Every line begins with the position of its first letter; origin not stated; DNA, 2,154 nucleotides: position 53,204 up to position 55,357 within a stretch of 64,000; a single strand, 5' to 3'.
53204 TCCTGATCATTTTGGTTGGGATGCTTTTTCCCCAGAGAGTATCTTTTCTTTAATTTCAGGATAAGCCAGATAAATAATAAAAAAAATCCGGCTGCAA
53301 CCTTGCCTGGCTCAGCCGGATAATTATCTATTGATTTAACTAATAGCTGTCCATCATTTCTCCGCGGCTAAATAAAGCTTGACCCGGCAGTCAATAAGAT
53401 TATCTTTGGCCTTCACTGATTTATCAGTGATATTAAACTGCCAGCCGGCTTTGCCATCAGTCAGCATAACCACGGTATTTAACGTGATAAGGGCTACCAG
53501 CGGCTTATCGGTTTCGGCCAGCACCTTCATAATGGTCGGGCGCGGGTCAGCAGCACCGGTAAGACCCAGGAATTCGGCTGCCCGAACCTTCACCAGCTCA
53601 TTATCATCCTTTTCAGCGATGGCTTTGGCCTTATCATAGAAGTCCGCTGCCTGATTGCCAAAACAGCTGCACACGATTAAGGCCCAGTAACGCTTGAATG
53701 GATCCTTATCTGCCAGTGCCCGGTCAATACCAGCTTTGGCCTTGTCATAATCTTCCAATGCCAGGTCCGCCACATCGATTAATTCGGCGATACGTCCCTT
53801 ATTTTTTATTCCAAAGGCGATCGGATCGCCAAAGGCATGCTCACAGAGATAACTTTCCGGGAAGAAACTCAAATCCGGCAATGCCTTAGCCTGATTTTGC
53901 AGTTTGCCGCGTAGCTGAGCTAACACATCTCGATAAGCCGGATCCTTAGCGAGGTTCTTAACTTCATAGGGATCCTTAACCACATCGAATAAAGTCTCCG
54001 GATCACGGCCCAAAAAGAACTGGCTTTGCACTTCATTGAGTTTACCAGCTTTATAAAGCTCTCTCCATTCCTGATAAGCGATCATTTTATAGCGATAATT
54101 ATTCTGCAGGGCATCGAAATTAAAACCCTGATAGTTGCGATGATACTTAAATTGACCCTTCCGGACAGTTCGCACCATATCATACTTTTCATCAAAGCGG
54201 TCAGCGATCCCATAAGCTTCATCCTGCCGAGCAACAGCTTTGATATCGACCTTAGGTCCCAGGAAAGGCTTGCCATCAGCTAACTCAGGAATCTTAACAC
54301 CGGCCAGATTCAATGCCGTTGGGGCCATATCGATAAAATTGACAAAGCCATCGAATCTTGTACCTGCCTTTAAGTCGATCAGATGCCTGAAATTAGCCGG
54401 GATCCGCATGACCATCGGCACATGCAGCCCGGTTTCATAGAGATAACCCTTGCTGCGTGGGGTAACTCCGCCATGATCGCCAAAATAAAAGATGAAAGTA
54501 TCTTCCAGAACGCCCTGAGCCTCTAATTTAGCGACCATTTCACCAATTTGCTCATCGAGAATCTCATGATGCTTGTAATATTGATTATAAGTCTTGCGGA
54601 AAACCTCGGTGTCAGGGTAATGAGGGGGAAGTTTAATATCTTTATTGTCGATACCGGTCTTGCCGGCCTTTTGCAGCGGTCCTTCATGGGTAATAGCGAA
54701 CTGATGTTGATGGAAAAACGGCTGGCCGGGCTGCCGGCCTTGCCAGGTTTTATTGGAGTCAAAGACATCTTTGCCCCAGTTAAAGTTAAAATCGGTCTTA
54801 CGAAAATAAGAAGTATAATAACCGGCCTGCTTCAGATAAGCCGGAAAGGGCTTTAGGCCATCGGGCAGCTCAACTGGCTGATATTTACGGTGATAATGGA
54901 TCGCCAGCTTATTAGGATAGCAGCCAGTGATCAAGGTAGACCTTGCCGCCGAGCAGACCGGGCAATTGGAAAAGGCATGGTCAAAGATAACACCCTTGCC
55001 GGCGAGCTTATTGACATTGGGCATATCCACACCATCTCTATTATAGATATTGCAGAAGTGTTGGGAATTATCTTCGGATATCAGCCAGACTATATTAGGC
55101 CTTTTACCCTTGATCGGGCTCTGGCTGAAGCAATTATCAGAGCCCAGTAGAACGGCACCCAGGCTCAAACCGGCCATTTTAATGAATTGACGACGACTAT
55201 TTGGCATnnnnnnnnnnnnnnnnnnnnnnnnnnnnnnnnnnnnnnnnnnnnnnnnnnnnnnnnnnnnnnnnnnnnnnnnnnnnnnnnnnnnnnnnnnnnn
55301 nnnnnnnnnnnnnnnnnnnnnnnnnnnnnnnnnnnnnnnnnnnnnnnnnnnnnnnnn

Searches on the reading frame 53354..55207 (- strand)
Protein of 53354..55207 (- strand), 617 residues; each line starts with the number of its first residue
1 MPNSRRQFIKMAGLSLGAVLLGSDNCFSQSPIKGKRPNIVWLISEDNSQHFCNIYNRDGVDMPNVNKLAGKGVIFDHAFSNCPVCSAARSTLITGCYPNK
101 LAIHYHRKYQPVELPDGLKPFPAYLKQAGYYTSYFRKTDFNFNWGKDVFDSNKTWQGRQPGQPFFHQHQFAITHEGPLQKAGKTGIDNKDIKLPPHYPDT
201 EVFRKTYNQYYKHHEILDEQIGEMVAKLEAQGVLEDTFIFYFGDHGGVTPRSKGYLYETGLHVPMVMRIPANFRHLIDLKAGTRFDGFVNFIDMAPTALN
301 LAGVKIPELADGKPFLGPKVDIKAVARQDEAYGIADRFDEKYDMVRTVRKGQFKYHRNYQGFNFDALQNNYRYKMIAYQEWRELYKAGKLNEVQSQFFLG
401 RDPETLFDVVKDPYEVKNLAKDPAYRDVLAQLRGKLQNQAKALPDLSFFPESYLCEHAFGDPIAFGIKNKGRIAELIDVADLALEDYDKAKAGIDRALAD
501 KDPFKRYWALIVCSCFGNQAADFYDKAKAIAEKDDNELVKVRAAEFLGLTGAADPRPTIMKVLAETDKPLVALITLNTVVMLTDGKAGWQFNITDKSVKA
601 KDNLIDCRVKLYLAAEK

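Call 8: search_protein_families(library=pfam, proteins=[window:53354-55207:-], max_evalue=0.01)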
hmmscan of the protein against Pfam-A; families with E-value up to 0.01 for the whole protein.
window:53354-55207:- (617 aa): 5 families
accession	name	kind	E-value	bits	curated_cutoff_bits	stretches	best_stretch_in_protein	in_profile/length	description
PF00884.28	Sulfatase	-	5.3e-36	124.9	25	2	147-304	148-301/301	Sulfatase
PF16347.10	SGSH_C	-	1.3e-14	55.1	29.3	2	253-360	8-111/154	N-sulphoglucosamine sulphohydrolase, C-terminal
PF02995.22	DUF229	-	0.00015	21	25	1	206-275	297-343/496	Protein of unknown function (DUF229)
PF01663.27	Phosphodiest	-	0.00032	20.8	23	0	215-249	189-223/342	Type I phosphodiesterase / nucleotide pyrophosphatase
PF14707.11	Sulfatase_C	-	0.0016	19.5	30.9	1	346-443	15-96/127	C-terminal region of aryl-sulfatase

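Call 28: find_encoding_contigs(protein=window:53354-55207:-, flank=10000)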
Protein window:53354-55207:- (617 aa): no gene with exactly this product is on record in the collection.

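Call 31: find_homologous_proteins(query=window:53354-55204:-, max_evalue=1e-50)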
Query window:53354-55204:- (616 aa): 4095 proteins with E <= 1e-50 among 8000 candidates; the best 120 are listed.
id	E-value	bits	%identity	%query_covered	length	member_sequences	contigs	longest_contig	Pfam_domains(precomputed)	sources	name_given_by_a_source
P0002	0.0e+0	1450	100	100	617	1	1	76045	PF16347.11,PF00884.29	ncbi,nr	ncbi:MAG: sulfatase-like hydrolase/transferase [Phycisphaerae bacterium]|nr:sulfatase-like hydrolase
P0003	6.9e-271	918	64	100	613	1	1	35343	PF16347.11,PF00884.29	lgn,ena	-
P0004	1.4e-255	868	62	99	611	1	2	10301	PF16347.11,PF00884.29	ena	-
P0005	1.0e-252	858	62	99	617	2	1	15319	PF16347.11,PF00884.29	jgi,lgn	jgi:arylsulfatase A-like enzyme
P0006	1.3e-252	858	61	99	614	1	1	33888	PF16347.11,PF00884.29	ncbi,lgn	-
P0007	6.5e-251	852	60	100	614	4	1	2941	PF16347.11,PF00884.29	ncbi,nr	ncbi:MAG: sulfatase [Planctomycetes bacterium]|nr:sulfatase [Planctomycetota bacterium]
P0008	8.2e-249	845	60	99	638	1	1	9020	PF01663.28,PF16347.11,PF00884.29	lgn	-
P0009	3.4e-232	790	56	99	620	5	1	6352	PF16347.11,PF00884.29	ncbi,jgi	ncbi:MAG: sulfatase family protein [Planctomycetota bacterium]|jgi:arylsulfatase A-like enzyme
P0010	1.7e-230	785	55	99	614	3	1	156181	PF01663.28,PF16347.11,PF00884.29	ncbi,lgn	-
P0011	1.1e-228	779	56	100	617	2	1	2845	PF16347.11,PF00884.29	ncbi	-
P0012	3.5e-228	777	55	99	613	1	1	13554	PF16347.11,PF00884.29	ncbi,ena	-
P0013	4.2e-228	777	57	99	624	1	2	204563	PF16347.11,PF00884.29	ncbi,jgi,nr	ncbi:MAG: sulfatase [Phycisphaerae bacterium]|jgi:arylsulfatase A-like enzyme|nr:sulfatase [Phycisph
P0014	1.7e-227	775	56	99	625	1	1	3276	PF16347.11,PF00884.29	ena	-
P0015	4.5e-227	773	56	99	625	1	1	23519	PF16347.11,PF00884.29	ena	-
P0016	6.3e-227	773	56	99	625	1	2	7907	PF16347.11,PF00884.29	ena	-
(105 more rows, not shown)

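Call 32: find_encoding_contigs(protein=P0003, flank=10000, max_places=3)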
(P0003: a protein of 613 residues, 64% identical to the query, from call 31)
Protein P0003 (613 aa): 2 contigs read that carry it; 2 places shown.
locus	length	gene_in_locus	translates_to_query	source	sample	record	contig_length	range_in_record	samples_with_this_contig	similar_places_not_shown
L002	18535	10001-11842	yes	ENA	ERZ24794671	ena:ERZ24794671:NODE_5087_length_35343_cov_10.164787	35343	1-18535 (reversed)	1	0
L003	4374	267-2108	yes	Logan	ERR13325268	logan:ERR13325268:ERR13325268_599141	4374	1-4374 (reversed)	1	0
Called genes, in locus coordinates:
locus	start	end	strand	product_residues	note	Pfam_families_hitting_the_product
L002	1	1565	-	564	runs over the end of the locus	PF05157:MshEN, PF00437:T2SSE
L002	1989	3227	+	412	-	PF13185:GAF_2, PF01590:GAF, PF02518:HATPase_c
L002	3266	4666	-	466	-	PF01029:NusB, PF22458:RsmF-B_ferredox (weak), PF01189:Methyltr_RsmB-F, PF01728:FtsJ, PF13847:Methyltransf_31 (weak)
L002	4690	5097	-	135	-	PF22091:DUF6941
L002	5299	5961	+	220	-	-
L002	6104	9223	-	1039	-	PF08471:Ribonuc_red_2_N, PF02867:Ribonuc_red_lgC, PF12637:TSCPD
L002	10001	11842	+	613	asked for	PF00884:Sulfatase, PF16347:SGSH_C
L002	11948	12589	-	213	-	PF00657:Lipase_GDSL, PF13472:Lipase_GDSL_2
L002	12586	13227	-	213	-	PF06439:3keto-disac_hyd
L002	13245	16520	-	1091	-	PF17757:UvrB_inter, PF22590:Cas3-like_C_2 (faint), PF02559:CarD_TRCF_RID, PF00270:DEAD, PF04851:ResIII, PF00271:Helicase_C, PF03461:TRCF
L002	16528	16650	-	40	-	-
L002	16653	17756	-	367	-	PF00365:PFK, PF01513:NAD_kinase (weak)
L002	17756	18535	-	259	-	?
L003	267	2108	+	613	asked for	PF00884:Sulfatase, PF16347:SGSH_C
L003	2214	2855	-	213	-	PF00657:Lipase_GDSL, PF13472:Lipase_GDSL_2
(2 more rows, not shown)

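Call 33: find_encoding_contigs(protein=P0006, flank=10000, max_places=3)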
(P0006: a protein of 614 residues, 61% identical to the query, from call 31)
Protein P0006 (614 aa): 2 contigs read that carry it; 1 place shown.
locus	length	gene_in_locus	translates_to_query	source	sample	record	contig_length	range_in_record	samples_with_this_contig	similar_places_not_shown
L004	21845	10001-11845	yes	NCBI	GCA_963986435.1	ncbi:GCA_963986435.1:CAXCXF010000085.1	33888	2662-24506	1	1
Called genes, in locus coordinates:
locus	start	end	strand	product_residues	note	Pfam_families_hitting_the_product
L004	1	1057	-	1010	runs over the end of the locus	PF01074:Glyco_hydro_38N, PF17677:Glyco_hydro38C2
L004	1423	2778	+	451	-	PF02386:TrkH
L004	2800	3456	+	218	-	PF02254:TrkA_N, PF02080:TrkA_C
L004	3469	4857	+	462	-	PF00390:malic, PF03949:Malic_M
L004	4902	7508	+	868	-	-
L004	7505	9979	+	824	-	PF00331:Glyco_hydro_10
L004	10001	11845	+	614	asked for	PF00884:Sulfatase, PF16347:SGSH_C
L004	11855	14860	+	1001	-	-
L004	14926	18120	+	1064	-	PF25788:Ig_Rha78A_N, PF08531:Bac_rhamnosid_N, PF05592:Bac_rhamnosid, PF17389:Bac_rhamnosid6H, PF17390:Bac_rhamnosid_C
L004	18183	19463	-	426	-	PF03313:SDH_alpha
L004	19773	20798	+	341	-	-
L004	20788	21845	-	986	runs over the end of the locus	PF00251:Glyco_hydro_32N (faint), PF04041:Glyco_hydro_130, PF04616:Glyco_hydro_43 (weak), PF05048:NosD (faint), PF13229:Beta_helix (faint)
